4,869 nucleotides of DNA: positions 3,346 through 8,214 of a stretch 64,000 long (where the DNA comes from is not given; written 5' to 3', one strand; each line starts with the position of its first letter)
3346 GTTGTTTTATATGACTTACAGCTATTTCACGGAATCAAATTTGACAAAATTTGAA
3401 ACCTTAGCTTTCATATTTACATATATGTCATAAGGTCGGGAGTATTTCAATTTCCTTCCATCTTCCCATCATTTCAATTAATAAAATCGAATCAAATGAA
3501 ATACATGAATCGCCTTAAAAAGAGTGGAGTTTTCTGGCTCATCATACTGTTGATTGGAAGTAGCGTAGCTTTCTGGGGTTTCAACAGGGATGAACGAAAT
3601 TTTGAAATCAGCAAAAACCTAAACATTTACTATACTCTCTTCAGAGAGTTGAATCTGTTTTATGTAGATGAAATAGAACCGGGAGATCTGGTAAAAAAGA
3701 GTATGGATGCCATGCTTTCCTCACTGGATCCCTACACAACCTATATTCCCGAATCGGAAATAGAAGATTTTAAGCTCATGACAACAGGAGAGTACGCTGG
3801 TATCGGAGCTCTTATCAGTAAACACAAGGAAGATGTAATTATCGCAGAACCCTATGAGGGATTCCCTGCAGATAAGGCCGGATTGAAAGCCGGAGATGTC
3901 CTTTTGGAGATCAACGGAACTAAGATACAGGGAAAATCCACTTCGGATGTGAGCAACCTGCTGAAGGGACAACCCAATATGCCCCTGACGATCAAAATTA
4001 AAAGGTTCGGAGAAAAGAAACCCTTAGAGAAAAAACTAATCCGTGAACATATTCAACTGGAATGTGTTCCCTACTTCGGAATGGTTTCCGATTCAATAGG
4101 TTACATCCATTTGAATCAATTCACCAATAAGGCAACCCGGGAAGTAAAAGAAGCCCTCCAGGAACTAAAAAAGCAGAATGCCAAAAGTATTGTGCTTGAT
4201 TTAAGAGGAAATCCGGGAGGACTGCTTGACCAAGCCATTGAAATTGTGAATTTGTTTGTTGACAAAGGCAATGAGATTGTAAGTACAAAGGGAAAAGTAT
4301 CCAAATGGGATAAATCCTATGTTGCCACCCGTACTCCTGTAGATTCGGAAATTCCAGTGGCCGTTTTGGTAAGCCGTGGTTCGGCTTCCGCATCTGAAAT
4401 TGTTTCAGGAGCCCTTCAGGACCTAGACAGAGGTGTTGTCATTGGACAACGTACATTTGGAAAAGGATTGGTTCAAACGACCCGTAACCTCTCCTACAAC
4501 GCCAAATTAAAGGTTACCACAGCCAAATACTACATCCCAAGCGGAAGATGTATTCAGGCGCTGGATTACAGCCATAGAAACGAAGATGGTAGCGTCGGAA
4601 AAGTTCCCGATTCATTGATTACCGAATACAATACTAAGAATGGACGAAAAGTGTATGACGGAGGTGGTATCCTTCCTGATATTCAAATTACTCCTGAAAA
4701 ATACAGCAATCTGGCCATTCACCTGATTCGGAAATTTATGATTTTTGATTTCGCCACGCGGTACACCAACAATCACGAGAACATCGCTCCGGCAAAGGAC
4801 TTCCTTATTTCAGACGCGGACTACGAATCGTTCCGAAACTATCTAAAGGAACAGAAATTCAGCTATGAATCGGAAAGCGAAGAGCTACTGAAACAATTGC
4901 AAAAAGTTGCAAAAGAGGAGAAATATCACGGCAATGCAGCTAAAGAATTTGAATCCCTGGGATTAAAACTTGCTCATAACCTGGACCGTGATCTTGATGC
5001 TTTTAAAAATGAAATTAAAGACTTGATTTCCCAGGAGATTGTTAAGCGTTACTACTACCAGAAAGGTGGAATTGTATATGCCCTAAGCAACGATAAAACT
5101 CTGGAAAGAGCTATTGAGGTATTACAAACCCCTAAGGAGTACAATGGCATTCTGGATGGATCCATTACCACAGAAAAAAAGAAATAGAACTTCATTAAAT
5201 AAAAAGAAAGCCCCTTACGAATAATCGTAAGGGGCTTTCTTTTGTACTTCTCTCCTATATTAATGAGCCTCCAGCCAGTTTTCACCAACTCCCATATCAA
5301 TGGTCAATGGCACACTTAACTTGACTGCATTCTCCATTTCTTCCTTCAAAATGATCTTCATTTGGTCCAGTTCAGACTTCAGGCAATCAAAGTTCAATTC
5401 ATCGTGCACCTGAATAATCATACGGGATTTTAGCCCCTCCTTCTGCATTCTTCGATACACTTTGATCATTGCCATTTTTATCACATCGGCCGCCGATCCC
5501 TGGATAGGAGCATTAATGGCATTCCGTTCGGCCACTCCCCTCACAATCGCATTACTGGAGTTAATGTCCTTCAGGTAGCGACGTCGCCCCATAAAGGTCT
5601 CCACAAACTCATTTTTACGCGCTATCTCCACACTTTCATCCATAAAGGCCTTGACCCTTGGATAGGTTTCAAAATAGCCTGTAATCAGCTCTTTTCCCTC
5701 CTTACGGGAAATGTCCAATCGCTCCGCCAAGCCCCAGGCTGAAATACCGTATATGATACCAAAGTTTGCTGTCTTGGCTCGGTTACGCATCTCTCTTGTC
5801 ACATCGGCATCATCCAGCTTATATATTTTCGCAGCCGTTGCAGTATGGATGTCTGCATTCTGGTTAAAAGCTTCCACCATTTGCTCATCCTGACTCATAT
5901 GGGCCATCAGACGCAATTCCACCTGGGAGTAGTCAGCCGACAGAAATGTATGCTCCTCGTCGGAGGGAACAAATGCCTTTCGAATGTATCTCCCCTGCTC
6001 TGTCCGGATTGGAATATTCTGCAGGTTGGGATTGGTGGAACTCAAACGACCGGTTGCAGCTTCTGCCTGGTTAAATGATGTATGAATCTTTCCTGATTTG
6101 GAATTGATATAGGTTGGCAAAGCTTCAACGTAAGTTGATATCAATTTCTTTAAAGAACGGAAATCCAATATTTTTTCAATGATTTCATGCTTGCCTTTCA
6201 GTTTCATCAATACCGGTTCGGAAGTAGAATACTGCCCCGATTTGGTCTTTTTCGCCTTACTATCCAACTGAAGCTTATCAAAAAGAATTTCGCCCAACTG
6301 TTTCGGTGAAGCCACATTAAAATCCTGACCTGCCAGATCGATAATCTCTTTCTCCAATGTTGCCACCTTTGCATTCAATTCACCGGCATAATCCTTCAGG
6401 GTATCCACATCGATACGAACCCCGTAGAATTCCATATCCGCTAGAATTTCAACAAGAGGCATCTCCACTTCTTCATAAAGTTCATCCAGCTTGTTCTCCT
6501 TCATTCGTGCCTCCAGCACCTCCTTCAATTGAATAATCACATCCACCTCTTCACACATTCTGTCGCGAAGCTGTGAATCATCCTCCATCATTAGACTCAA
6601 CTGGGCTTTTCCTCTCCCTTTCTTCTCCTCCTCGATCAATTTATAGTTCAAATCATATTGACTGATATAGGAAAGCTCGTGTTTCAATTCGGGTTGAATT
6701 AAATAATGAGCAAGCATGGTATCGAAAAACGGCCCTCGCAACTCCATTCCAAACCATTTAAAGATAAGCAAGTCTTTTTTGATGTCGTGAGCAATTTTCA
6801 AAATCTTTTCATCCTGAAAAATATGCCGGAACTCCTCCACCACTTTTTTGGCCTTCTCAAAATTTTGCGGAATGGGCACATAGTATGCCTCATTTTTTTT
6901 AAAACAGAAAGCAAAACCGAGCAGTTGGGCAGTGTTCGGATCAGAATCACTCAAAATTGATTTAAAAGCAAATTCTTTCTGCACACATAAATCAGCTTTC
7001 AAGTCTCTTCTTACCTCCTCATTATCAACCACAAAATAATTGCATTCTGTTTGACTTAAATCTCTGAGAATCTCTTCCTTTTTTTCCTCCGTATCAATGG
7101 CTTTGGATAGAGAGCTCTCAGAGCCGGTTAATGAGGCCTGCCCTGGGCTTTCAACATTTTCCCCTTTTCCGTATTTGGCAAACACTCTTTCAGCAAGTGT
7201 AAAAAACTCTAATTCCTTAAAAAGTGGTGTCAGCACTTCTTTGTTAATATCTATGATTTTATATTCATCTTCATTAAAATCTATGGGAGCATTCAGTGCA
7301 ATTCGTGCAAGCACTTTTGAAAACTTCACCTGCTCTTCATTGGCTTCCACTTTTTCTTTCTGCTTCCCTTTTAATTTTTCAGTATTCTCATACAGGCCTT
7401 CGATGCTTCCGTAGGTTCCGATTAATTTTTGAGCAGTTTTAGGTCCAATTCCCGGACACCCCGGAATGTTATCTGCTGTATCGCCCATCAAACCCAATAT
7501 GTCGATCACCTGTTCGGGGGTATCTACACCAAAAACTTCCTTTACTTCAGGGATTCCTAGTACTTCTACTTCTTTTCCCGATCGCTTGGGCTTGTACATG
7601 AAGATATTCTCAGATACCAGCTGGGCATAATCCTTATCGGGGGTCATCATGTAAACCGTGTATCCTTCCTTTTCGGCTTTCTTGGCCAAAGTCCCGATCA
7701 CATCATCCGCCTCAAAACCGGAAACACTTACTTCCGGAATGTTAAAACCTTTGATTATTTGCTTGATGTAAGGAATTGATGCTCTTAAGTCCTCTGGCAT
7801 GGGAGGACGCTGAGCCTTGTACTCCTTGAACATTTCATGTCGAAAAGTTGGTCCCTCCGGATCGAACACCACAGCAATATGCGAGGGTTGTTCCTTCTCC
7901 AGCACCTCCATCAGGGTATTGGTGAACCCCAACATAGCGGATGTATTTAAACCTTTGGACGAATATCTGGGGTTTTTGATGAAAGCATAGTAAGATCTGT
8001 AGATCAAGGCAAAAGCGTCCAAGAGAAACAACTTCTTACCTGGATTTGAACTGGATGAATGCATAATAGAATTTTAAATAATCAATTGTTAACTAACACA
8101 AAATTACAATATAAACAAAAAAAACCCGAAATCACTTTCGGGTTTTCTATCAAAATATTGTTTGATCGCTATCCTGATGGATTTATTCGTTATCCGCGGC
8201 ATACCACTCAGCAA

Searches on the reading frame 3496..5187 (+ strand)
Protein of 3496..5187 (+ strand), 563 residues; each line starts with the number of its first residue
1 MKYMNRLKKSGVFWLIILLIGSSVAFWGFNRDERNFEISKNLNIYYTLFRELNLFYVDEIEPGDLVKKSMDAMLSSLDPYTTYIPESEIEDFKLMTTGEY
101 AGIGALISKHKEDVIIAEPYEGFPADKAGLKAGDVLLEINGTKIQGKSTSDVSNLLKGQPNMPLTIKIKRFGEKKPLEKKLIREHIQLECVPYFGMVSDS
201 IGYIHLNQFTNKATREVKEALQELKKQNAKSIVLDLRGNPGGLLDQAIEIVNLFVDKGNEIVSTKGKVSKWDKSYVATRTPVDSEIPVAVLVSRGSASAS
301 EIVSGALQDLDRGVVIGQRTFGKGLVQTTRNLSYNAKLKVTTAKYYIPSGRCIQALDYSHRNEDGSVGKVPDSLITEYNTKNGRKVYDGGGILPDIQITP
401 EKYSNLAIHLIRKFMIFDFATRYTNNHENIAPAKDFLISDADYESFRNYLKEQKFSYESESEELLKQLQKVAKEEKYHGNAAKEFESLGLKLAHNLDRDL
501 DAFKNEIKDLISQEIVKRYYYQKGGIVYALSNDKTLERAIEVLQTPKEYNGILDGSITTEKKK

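Call 79: search_protein_families(library=pfam, proteins=[window:3496-5187:+], max_evalue=0.00001)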
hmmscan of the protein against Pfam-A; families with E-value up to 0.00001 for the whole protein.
window:3496-5187:+ (563 aa): 4 families
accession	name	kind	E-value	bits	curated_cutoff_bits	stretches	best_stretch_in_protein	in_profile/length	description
PF03572.23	Peptidase_S41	-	4.8e-54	182.8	24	1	201-355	2-156/165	Peptidase family S41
PF17820.7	PDZ_6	-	1.7e-13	50.5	27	1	115-170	1-54/54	PDZ domain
PF13180.12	PDZ_2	-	6.2e-11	42.9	27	1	102-178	2-77/80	PDZ domain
PF00595.29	PDZ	-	9.1e-09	36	23.2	1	103-168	12-80/81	PDZ domain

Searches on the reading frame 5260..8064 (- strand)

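Call 79: search_protein_families(library=pfam, proteins=[window:5260-8064:-], max_evalue=0.00001)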
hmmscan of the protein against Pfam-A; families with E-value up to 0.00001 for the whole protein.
window:5260-8064:- (934 aa): 5 families
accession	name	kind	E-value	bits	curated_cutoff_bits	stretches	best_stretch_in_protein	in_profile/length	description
PF00476.26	DNA_pol_A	-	9.7e-163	542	34.3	1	554-932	2-381/381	DNA polymerase family A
PF02739.22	5_3_exonuc_N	-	1.8e-57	194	34.3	1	11-179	1-164/164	5'-3' exonuclease, N-terminal resolvase-like domain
PF01367.25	5_3_exonuc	-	1.9e-32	112.1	40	1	182-275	2-96/97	5'-3' exonuclease, C-terminal SAM fold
PF01612.26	DNA_pol_A_exo1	-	1.2e-14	54.9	23.6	1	345-488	3-144/173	3'-5' exonuclease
PF22619.2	DNA_polI_exo1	-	1.1e-13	51.6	27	1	373-513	7-140/140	DNA polymerase I, ribonuclease H-like domain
